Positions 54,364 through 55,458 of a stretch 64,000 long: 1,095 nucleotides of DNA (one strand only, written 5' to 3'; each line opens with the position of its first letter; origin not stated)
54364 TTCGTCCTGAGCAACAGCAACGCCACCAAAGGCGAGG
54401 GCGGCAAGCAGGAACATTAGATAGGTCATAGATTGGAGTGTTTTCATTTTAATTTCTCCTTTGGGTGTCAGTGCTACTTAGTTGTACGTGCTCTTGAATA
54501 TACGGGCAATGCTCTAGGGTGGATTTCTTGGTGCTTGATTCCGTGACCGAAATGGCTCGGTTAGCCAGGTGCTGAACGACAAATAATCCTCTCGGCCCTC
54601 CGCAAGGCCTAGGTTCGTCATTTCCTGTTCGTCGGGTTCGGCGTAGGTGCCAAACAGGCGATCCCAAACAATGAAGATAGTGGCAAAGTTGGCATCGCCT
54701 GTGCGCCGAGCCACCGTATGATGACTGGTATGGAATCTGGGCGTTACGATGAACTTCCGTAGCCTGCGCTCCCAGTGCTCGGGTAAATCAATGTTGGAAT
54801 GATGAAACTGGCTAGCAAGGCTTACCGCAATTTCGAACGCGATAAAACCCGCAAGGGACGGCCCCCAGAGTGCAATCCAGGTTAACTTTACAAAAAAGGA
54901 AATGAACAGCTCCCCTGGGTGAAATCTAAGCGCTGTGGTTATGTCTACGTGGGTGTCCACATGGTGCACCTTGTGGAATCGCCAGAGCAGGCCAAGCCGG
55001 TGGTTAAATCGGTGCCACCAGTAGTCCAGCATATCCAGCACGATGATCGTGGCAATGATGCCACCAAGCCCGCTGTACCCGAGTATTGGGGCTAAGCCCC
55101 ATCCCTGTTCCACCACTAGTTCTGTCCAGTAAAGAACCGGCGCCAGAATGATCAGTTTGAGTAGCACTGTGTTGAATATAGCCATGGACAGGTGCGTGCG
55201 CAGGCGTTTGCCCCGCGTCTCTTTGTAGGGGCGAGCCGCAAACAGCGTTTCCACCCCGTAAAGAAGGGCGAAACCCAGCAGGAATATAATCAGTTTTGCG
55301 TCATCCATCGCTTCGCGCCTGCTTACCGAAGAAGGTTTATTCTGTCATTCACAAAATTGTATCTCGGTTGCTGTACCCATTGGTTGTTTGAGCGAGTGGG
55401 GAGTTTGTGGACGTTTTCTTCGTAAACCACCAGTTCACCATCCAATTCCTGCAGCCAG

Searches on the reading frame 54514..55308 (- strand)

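Call 77: search_protein_families(library=pfam, proteins=[window:54514-55308:-], max_evalue=0.00001)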
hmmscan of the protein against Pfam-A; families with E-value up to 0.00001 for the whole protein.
window:54514-55308:- (264 aa): 1 family
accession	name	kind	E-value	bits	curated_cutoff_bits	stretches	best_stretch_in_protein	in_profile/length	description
PF04116.19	FA_hydroxylase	-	1.6e-27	97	31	1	85-221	2-132/132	Fatty acid hydroxylase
